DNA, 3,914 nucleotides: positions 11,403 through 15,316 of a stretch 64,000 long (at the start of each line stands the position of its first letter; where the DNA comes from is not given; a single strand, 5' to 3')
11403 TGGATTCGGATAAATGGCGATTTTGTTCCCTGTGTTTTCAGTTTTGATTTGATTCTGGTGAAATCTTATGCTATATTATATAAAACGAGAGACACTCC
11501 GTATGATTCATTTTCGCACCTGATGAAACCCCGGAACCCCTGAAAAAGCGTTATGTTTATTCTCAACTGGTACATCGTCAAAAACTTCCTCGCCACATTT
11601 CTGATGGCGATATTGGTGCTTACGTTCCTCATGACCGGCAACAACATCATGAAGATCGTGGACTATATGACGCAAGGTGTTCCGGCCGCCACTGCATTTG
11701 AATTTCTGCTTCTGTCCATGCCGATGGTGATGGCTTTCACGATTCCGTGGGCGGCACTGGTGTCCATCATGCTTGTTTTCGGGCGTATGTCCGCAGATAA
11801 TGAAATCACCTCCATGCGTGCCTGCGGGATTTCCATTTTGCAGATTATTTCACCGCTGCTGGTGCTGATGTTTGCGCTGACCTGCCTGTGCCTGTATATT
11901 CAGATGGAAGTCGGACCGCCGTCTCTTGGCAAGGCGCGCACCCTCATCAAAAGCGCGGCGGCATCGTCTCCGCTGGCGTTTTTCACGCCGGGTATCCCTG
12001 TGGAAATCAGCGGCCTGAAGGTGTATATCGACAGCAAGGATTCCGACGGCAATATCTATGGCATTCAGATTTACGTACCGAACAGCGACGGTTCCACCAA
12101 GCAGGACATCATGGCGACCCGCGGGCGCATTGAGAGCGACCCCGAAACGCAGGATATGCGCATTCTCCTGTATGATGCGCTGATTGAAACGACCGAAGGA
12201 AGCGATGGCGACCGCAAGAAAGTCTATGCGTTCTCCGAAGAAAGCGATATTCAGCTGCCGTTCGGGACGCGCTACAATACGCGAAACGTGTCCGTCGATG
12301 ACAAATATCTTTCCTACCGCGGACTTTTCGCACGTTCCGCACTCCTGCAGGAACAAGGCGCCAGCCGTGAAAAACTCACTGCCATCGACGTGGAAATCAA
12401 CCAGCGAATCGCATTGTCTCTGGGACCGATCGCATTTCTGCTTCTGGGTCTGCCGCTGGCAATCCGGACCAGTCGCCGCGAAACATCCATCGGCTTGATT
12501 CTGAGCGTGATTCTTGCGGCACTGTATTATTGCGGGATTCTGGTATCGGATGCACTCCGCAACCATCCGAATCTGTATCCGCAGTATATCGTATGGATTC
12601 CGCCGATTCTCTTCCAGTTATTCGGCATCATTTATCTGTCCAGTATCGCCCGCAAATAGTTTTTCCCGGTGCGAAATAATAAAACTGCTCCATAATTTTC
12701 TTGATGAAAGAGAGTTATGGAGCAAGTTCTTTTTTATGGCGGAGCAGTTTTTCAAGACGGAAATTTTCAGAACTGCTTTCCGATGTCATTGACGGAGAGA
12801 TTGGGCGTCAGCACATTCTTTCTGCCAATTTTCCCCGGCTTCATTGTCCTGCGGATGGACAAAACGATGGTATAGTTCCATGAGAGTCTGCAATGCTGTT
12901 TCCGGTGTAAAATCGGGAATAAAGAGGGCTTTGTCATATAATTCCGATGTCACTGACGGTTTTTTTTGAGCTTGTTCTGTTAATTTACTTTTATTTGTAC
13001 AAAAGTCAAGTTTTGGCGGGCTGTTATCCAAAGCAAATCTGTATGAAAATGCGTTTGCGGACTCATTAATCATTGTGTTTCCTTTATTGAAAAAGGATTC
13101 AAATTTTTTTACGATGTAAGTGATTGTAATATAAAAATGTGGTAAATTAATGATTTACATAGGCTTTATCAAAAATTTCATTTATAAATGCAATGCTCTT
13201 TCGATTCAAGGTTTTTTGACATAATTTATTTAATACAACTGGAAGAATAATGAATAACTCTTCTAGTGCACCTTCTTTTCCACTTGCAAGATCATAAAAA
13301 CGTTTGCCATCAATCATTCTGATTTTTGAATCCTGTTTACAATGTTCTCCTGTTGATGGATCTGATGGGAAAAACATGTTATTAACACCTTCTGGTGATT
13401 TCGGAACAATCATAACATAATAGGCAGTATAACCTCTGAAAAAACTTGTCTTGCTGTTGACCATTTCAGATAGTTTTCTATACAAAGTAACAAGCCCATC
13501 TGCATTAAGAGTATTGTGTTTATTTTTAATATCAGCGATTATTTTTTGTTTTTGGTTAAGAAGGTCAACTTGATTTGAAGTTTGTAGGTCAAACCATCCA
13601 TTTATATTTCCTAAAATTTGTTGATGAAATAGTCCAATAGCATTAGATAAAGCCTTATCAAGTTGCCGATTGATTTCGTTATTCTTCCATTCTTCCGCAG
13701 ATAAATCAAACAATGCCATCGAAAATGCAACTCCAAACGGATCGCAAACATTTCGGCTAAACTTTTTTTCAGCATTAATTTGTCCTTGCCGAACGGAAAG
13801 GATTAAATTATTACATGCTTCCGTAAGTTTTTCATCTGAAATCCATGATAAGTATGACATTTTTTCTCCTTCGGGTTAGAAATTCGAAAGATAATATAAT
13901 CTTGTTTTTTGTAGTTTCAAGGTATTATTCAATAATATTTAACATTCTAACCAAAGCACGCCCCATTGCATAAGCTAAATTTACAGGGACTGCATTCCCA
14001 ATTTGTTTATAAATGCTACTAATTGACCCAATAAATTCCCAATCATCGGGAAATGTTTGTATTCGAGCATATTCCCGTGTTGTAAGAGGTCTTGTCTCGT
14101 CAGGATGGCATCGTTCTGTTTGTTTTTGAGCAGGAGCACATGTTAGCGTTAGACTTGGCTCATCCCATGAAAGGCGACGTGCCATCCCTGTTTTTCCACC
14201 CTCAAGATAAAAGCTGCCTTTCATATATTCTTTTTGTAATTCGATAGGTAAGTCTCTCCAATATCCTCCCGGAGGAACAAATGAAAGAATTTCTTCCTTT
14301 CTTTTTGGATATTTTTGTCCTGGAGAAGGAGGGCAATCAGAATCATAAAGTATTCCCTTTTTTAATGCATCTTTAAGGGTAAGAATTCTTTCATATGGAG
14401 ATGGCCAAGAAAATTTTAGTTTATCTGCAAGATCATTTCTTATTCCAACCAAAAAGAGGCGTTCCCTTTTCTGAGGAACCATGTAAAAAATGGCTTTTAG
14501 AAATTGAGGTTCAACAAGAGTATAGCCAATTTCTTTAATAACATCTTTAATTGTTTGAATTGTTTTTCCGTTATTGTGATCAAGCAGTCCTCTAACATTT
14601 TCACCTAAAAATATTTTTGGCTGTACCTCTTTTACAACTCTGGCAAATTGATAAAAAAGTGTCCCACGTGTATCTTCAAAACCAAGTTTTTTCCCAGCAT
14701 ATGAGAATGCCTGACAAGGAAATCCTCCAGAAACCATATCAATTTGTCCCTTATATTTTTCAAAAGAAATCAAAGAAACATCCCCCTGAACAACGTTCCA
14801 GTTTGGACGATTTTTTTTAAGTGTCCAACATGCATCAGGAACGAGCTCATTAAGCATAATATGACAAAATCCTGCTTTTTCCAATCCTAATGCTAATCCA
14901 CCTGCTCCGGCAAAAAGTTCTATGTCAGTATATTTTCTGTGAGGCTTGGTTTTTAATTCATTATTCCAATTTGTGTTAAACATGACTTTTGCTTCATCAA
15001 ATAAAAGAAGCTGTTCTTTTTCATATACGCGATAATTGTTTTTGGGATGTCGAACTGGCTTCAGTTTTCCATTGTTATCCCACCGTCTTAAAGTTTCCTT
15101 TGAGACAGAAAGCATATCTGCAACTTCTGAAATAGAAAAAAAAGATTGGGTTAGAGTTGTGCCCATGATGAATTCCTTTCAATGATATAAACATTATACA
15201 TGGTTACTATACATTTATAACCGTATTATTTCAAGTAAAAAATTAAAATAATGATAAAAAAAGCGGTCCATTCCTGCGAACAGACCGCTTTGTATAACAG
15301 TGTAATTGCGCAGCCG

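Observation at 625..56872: Family of 33-46 bp palindromic intergenic repeats, at least 11 copies in 64 kb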

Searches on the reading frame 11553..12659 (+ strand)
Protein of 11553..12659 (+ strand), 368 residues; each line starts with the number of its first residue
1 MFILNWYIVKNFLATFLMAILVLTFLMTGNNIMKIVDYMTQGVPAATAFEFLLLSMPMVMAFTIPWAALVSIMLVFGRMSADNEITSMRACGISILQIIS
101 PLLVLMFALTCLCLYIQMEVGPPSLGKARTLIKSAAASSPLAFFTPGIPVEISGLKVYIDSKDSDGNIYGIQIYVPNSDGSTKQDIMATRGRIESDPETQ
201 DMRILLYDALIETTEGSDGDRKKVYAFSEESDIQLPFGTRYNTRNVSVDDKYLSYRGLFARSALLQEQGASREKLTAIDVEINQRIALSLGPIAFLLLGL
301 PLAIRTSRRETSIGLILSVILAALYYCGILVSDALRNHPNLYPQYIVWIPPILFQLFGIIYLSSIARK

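Call 33: search_protein_families(library=pfam, proteins=[window:11553-12659:+], max_evalue=0.00001)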
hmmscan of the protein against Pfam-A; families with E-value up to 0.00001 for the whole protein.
window:11553-12659:+ (368 aa): 1 family
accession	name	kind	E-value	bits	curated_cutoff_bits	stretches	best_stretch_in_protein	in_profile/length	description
PF03739.19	LptF_LptG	-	1.5e-71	241.7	27.9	1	6-362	1-351/353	Lipopolysaccharide export system permease LptF/LptG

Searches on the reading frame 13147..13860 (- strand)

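Call 33: search_protein_families(library=pfam, proteins=[window:13147-13860:-], max_evalue=0.00001)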
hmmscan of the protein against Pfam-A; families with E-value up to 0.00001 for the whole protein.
window:13147-13860:- (237 aa): 1 family
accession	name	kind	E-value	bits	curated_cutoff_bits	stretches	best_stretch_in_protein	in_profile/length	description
PF09553.16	RE_Eco47II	-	1.9e-50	171.7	25.9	1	4-213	1-200/202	Eco47II restriction endonuclease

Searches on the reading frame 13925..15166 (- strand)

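Call 33: search_protein_families(library=pfam, proteins=[window:13925-15166:-], max_evalue=0.00001)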
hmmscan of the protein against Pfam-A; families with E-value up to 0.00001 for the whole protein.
window:13925-15166:- (413 aa): 4 families
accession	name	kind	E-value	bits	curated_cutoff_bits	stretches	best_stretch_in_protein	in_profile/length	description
PF00145.23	DNA_methylase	-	1.4e-82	278.2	22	1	80-406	2-323/324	C-5 cytosine-specific DNA methylase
PF00376.29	MerR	-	2.9e-11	43.4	28.2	1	11-48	1-38/38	MerR family regulatory protein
PF13411.12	MerR_1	-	1.2e-10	41.7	21.6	1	10-63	1-53/69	MerR HTH family regulatory protein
PF12728.13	HTH_17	-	6.8e-08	33.1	27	1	10-51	2-41/51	Helix-turn-helix domain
